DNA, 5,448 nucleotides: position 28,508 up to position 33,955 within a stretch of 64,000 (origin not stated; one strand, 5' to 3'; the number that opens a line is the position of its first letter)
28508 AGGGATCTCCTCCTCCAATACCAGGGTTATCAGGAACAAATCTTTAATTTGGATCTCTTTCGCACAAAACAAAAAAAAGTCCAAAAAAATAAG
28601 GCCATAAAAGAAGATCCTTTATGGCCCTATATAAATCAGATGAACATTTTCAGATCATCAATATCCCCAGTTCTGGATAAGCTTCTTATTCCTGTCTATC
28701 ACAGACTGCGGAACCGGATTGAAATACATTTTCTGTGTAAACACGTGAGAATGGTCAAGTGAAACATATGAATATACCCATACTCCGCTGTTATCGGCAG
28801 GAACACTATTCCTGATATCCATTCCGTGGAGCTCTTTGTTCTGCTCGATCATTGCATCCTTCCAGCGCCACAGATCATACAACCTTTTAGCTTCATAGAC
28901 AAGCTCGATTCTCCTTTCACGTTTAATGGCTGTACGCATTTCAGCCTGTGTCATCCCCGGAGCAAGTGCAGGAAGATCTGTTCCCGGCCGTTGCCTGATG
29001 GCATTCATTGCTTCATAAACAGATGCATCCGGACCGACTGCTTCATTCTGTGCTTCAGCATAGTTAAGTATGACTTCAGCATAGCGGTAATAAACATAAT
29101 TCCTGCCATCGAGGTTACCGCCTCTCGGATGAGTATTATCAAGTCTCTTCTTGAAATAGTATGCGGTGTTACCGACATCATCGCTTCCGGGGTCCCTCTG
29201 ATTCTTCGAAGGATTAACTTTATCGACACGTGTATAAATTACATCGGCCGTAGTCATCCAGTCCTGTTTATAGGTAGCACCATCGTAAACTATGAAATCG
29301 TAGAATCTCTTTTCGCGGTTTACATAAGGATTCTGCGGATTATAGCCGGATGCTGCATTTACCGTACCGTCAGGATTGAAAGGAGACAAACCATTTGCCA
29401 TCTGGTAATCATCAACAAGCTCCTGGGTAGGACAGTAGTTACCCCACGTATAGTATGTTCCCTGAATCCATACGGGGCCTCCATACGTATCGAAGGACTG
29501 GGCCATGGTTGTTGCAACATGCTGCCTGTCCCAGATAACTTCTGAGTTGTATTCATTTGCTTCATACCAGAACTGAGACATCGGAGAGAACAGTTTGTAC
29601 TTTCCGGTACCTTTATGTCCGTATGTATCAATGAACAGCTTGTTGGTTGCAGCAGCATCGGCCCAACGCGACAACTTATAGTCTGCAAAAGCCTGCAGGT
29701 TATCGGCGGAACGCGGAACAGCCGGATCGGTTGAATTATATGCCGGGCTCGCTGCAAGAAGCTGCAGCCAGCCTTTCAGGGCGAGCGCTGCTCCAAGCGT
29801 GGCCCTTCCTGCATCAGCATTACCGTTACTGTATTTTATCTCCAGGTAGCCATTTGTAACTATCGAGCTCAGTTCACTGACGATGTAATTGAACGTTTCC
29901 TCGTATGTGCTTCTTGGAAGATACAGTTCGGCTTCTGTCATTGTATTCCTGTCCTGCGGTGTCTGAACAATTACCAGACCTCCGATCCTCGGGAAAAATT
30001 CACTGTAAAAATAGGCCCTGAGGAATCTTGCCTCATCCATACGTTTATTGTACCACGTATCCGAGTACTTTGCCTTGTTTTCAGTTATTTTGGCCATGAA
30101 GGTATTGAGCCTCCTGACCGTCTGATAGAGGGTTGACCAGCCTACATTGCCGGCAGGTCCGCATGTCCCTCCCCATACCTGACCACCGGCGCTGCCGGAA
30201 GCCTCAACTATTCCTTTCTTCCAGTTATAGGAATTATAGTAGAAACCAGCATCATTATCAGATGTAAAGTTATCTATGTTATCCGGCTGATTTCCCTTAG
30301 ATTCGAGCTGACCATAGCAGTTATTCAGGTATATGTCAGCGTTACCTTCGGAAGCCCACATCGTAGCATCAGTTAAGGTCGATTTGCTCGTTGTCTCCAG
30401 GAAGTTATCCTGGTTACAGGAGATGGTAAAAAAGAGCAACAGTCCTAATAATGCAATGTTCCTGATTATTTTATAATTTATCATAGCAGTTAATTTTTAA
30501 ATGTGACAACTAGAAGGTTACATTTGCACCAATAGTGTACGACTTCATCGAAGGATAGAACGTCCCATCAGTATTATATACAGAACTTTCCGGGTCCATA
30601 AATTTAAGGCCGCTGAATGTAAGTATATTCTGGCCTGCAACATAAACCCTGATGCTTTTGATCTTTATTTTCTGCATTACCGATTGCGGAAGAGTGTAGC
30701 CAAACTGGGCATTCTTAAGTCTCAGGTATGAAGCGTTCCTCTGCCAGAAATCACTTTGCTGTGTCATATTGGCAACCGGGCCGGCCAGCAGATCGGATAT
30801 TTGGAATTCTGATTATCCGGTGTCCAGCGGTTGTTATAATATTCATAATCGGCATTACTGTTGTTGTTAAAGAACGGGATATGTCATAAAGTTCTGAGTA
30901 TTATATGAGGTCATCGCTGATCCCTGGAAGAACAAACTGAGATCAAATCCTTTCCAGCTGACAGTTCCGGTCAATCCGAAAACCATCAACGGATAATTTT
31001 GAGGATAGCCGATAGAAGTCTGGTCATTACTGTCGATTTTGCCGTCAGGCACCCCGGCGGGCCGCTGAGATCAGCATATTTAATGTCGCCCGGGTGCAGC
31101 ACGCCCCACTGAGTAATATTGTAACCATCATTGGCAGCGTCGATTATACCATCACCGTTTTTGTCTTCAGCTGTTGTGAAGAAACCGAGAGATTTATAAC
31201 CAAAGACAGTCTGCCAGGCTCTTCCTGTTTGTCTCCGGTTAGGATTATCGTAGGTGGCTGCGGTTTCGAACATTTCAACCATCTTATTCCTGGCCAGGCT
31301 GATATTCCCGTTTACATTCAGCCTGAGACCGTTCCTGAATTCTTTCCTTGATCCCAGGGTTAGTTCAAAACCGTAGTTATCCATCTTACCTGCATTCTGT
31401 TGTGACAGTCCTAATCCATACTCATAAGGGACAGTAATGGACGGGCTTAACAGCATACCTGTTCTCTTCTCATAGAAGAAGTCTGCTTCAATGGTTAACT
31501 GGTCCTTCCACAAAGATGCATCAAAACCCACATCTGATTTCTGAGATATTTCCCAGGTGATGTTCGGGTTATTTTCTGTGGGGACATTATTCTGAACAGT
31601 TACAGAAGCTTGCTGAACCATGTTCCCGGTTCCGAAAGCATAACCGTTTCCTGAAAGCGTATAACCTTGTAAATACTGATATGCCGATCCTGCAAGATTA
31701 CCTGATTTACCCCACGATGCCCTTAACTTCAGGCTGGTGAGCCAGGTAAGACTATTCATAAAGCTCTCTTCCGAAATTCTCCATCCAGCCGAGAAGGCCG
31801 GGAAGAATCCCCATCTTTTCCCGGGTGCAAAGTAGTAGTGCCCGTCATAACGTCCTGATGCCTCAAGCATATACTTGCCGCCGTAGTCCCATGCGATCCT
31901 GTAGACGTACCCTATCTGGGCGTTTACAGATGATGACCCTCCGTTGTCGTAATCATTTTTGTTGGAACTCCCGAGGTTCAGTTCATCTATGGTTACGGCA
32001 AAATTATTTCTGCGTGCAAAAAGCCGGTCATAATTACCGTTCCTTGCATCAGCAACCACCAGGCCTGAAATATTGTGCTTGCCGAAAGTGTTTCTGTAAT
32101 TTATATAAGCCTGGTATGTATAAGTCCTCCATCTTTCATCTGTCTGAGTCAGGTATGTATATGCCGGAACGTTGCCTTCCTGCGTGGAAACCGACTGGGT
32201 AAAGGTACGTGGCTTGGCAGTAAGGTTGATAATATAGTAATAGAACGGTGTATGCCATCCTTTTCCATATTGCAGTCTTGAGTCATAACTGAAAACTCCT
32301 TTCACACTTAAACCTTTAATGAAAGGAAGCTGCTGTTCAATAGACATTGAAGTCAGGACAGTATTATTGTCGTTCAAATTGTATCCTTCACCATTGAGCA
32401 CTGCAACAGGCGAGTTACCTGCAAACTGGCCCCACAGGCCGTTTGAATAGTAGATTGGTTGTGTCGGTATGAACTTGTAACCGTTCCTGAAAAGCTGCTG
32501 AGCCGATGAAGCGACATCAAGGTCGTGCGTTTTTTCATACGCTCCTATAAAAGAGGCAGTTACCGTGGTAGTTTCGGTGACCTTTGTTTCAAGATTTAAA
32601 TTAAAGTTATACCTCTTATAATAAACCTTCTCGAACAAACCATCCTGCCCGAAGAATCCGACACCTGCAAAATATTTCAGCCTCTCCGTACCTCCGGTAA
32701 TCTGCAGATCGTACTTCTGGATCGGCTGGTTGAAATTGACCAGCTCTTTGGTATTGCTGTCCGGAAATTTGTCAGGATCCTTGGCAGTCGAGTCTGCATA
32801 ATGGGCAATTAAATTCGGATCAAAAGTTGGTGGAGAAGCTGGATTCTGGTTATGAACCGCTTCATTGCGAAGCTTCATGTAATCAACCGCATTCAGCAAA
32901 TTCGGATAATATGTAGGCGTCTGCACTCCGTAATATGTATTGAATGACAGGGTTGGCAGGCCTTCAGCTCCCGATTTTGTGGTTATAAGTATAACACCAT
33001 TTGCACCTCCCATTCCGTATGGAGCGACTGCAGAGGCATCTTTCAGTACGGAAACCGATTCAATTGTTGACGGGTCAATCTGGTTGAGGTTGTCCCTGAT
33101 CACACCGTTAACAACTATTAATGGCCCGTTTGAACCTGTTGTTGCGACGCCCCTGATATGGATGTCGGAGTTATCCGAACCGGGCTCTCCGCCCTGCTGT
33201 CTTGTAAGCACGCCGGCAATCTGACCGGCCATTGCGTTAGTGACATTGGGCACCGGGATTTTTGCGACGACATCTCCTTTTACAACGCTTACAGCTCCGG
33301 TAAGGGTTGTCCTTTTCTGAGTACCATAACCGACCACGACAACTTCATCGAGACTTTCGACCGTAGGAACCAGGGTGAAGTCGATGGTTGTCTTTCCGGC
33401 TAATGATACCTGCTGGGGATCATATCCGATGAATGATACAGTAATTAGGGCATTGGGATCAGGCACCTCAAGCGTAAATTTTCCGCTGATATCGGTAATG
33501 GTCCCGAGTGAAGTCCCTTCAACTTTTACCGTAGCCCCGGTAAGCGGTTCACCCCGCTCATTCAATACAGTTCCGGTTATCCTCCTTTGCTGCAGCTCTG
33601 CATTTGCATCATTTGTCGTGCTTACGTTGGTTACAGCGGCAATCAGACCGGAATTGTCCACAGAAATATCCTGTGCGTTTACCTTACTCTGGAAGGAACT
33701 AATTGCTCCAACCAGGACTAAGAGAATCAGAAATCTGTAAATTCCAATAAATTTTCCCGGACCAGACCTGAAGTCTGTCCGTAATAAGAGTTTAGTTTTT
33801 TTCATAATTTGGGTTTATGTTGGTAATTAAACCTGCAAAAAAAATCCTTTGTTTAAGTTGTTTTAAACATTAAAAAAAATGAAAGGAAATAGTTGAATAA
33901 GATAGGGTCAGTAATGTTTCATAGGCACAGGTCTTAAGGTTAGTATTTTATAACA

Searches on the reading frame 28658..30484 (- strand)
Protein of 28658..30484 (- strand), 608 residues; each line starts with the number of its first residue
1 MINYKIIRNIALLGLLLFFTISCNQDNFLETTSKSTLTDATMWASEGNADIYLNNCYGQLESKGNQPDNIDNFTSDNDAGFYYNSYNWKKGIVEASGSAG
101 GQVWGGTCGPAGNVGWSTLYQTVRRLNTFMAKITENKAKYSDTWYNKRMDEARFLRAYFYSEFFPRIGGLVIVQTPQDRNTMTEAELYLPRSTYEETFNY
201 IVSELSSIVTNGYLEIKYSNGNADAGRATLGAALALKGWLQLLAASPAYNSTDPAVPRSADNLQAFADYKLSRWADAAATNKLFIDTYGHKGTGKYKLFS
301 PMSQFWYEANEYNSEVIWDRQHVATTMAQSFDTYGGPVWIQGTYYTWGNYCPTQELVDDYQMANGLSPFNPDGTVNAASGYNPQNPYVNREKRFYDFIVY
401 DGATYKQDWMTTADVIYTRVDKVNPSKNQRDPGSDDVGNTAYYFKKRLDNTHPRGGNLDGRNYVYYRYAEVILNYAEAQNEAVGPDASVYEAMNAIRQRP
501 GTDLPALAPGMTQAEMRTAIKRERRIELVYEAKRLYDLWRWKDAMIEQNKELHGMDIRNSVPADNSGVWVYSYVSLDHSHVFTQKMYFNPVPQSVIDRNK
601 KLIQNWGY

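Call 26: search_protein_families(library=pfam, proteins=[window:28658-30484:-])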
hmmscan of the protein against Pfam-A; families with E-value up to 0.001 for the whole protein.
window:28658-30484:- (608 aa): 2 families
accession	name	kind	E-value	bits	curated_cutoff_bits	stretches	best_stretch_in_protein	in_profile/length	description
PF07980.17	SusD_RagB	-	7.8e-50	170.6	23.1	1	315-608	2-297/297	SusD family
PF14322.12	SusD-like_3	-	5.8e-08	33.6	27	1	28-207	2-160/191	Starch-binding associating with outer membrane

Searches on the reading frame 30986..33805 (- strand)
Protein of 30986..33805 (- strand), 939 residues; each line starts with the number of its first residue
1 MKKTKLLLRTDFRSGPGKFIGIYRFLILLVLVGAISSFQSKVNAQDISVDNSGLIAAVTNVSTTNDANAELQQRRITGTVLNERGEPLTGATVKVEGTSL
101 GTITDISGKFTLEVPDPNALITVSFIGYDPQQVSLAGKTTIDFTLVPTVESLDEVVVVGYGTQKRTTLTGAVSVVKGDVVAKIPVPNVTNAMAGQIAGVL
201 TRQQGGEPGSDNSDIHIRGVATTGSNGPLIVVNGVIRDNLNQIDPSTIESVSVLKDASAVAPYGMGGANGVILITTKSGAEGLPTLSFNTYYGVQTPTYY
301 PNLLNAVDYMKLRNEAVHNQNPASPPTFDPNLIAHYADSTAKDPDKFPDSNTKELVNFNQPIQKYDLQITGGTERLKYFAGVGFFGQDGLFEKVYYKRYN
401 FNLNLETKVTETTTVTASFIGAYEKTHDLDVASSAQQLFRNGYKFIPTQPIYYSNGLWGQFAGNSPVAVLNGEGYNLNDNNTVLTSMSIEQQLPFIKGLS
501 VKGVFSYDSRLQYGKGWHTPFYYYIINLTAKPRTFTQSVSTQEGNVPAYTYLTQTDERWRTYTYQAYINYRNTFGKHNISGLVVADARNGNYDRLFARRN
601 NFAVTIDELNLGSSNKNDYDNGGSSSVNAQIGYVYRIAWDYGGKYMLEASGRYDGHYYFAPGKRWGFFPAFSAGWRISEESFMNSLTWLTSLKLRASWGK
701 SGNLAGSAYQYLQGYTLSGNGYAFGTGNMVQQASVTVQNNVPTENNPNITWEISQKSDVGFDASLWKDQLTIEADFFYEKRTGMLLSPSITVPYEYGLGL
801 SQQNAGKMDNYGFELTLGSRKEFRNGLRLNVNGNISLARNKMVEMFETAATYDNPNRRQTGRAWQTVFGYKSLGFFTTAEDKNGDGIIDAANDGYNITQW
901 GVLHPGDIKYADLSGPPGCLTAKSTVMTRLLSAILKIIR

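Call 26: search_protein_families(library=pfam, proteins=[window:30986-33805:-])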
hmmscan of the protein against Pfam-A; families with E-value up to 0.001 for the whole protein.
window:30986-33805:- (939 aa): 3 families
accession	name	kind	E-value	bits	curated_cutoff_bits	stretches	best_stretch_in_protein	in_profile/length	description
PF13715.12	CarbopepD_reg_2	-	1.3e-17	64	32.2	1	76-157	1-88/88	CarboxypepD_reg-like domain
PF07715.20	Plug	-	5.6e-15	56.2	23.9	1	167-271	4-107/107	TonB-dependent Receptor Plug Domain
PF13620.12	CarboxypepD_reg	-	2.9e-12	47.2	32.3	1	76-145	2-81/82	Carboxypeptidase regulatory-like domain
